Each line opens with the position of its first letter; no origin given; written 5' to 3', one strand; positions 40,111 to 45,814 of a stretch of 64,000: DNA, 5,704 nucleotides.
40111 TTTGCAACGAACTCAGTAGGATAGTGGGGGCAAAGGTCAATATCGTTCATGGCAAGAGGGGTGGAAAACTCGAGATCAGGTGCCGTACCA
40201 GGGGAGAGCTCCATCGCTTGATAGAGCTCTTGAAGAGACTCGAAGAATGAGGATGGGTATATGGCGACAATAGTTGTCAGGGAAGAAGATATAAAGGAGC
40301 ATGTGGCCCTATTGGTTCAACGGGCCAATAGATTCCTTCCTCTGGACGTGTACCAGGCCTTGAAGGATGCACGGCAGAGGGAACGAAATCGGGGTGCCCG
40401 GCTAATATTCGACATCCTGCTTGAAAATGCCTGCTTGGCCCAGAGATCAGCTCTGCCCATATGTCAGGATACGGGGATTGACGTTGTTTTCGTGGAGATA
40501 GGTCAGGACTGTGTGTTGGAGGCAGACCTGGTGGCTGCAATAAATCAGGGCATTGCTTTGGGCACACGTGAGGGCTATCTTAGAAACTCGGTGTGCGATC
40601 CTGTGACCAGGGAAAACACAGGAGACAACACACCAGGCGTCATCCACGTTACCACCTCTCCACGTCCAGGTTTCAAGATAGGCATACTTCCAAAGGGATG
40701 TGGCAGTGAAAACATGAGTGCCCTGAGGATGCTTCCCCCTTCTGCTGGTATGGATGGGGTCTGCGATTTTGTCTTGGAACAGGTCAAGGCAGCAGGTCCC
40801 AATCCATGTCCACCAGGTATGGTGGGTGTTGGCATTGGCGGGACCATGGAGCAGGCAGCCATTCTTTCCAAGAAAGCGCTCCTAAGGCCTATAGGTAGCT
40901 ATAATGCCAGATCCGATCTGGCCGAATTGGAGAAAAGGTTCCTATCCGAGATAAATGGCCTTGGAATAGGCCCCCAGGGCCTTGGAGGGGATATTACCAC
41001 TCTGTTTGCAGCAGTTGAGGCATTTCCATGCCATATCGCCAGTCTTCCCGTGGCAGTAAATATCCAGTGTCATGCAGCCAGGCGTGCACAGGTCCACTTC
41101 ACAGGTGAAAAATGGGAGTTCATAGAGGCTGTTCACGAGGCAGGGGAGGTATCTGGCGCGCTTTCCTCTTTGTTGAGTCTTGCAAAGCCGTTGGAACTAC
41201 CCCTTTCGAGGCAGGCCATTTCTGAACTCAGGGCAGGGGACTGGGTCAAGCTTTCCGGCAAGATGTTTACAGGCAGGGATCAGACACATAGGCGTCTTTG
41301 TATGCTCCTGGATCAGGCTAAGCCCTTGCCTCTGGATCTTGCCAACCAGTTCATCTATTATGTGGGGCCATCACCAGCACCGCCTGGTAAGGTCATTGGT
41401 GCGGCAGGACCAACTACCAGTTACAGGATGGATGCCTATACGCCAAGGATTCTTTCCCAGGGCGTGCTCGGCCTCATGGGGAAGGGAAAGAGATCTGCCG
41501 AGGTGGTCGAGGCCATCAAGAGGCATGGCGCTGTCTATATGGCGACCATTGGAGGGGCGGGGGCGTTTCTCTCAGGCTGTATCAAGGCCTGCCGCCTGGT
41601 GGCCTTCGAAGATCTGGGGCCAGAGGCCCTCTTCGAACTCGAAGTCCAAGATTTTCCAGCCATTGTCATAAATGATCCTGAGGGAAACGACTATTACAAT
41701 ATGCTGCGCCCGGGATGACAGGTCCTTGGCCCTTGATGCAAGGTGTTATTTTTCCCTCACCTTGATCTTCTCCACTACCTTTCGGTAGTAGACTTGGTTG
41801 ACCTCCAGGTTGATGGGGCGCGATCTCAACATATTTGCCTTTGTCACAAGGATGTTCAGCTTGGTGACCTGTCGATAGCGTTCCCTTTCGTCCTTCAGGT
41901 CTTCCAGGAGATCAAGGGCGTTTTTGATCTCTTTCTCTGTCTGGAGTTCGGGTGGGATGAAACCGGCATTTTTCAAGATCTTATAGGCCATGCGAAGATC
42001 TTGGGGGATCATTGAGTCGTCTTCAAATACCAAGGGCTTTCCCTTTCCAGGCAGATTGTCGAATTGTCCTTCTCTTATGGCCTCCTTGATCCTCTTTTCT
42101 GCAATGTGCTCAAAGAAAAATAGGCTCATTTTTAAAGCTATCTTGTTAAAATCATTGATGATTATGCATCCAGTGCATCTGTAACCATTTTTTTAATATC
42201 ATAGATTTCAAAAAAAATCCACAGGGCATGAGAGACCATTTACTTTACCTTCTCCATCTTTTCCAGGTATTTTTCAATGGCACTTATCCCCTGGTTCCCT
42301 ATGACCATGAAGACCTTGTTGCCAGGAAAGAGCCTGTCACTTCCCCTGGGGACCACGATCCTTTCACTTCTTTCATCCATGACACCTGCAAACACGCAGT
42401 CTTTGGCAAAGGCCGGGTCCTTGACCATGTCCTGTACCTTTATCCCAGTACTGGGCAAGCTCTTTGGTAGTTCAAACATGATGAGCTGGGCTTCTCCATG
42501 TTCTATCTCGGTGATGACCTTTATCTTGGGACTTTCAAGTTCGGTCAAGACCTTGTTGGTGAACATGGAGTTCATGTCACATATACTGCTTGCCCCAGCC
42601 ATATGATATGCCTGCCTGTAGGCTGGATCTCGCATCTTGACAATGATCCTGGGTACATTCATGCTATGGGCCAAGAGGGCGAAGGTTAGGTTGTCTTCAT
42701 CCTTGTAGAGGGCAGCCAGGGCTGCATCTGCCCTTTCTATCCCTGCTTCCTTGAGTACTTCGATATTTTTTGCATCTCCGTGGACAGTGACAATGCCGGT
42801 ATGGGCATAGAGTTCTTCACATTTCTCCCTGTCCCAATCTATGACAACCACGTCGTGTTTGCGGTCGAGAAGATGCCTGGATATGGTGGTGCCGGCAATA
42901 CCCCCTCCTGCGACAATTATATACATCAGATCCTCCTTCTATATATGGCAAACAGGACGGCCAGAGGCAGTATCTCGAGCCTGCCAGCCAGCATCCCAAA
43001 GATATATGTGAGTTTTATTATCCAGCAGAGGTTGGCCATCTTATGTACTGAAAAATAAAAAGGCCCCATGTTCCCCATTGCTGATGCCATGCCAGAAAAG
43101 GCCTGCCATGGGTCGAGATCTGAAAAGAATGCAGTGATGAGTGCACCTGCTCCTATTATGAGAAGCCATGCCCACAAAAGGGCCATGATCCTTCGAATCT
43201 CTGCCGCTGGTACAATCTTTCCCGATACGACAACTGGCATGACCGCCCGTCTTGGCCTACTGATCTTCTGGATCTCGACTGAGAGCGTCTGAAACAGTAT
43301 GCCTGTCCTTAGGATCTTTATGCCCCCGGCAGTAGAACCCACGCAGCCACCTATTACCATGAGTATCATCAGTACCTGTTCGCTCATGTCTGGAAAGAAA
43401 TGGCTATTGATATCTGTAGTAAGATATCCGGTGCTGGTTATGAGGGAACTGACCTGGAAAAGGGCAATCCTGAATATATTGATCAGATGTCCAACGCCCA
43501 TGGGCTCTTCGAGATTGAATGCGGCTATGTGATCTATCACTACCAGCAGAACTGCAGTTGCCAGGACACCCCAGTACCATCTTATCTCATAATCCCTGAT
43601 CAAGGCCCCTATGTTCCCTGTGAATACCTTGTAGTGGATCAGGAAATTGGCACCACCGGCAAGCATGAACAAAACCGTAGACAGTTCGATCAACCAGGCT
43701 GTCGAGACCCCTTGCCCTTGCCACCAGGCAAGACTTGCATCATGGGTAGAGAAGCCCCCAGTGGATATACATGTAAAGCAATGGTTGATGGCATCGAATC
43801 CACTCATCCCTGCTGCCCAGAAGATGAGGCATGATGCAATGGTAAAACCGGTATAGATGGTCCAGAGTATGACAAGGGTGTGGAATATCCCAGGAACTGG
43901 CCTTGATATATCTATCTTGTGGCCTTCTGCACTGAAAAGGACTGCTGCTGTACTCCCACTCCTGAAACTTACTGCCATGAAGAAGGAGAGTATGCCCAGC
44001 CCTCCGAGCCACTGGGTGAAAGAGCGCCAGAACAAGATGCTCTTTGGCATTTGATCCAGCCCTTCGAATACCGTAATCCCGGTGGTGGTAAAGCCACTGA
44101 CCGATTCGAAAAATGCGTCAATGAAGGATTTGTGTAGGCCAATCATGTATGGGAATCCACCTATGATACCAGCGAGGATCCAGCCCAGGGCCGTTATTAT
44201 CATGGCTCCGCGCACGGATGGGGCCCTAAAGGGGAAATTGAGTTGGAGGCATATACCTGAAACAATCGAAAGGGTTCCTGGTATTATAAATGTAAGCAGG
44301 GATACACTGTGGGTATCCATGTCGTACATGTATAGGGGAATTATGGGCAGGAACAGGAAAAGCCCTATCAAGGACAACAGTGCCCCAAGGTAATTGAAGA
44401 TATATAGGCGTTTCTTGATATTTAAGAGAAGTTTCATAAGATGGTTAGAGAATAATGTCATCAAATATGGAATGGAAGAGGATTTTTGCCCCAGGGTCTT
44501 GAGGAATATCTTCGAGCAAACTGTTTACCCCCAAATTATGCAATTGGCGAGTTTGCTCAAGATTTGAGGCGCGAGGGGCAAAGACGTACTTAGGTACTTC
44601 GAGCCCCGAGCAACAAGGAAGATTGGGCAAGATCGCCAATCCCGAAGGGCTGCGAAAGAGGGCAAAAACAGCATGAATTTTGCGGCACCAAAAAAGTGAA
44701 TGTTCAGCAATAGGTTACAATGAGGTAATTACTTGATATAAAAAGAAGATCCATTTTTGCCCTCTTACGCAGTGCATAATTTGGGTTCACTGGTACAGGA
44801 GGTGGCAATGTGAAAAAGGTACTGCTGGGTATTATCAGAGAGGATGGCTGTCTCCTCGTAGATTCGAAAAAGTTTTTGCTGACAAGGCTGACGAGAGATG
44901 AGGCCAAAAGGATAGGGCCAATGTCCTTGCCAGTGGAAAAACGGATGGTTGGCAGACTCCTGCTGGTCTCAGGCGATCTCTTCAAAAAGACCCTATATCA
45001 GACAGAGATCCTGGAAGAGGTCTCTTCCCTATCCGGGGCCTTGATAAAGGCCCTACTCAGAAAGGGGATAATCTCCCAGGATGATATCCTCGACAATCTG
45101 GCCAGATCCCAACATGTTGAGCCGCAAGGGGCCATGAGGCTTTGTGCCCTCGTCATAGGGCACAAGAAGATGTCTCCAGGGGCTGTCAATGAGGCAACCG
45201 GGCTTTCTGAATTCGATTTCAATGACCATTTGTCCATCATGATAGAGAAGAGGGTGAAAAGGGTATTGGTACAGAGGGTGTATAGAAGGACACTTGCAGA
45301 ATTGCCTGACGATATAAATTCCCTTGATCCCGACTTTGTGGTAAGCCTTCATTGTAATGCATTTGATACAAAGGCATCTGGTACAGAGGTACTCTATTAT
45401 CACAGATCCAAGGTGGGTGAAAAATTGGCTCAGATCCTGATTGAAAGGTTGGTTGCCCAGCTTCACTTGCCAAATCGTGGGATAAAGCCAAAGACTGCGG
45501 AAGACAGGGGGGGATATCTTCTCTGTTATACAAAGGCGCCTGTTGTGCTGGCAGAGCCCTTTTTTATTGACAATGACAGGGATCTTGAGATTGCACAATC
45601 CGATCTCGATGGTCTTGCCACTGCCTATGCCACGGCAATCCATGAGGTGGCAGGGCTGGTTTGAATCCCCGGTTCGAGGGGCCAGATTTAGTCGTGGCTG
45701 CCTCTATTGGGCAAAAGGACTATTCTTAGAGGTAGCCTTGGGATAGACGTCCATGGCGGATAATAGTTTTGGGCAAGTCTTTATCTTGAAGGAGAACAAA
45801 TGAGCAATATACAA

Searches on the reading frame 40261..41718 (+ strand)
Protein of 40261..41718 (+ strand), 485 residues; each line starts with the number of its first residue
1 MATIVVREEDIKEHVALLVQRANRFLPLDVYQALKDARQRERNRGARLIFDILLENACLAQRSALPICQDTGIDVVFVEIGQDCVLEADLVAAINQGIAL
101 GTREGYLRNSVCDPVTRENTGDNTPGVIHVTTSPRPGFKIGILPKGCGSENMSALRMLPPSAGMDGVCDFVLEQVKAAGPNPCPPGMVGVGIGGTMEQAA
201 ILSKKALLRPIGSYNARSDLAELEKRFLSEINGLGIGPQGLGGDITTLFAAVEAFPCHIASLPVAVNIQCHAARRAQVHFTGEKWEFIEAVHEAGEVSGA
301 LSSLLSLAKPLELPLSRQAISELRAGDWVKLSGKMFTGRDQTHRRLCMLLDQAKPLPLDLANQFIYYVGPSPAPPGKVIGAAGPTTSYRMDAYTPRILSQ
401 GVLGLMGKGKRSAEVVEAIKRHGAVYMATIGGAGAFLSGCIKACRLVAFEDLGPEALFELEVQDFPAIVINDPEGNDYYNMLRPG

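Call 52: search_protein_families(library=pfam, proteins=[window:40261-41718:+], max_evalue=0.00001)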
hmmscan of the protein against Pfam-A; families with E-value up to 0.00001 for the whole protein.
window:40261-41718:+ (485 aa): 2 families
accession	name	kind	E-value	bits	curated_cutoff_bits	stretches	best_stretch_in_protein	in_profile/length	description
PF05681.19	Fumerase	-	1.8e-101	339.5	25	1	13-278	2-269/270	Fumarate hydratase (Fumerase)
PF05683.17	Fumerase_C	-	2.4e-56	190.8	22.2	1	314-480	34-203/205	Fumarase C-terminus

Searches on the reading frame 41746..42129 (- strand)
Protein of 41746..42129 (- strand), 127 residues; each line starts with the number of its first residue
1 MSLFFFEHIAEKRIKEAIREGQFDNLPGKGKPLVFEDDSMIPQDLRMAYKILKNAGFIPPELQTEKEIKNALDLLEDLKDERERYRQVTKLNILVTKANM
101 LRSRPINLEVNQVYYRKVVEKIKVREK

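Call 52: search_protein_families(library=pfam, proteins=[window:41746-42129:-], max_evalue=0.00001)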
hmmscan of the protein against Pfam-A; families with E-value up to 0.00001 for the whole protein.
window:41746-42129:- (127 aa): 1 family
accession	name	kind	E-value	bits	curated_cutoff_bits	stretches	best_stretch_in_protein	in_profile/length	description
PF09350.15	DJC28_CD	-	2.7e-27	95.1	27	1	9-75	1-69/70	DnaJ homologue, subfamily C, member 28, conserved domain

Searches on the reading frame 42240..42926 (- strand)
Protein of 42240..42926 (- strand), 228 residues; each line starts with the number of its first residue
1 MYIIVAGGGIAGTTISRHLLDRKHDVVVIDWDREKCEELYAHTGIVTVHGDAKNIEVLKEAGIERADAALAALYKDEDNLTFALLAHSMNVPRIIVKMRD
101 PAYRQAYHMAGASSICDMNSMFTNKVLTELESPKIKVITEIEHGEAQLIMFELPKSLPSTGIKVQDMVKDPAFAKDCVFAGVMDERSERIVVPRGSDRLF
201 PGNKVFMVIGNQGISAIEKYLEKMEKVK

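Call 70: search_protein_families(library=pfam, proteins=[window:42240-42926:-], max_evalue=0.00001)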
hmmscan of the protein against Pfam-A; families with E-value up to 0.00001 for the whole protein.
window:42240-42926:- (228 aa): 2 families
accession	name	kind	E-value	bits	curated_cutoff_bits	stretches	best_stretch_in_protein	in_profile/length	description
PF02254.24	TrkA_N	-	6.6e-27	94.6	23.8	1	3-115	1-113/116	TrkA-N domain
PF02080.26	TrkA_C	-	4e-06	27.1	27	0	168-221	17-70/71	TrkA-C domain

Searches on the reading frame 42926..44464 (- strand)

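Call 70: search_protein_families(library=pfam, proteins=[window:42926-44464:-], max_evalue=0.00001)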
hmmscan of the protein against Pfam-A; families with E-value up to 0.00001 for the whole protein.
window:42926-44464:- (512 aa): 1 family
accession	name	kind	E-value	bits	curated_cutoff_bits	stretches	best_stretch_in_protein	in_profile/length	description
PF02386.22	TrkH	-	2.3e-52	178.5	27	1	82-507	30-492/502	Cation transport protein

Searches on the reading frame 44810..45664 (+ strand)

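Call 52: search_protein_families(library=pfam, proteins=[window:44810-45664:+], max_evalue=0.00001)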
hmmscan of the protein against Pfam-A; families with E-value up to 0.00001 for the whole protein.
window:44810-45664:+ (284 aa): 1 family
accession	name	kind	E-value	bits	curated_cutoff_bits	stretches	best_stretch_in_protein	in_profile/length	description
PF01520.23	Amidase_3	-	2.5e-25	90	27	1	114-278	3-173/174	N-acetylmuramoyl-L-alanine amidase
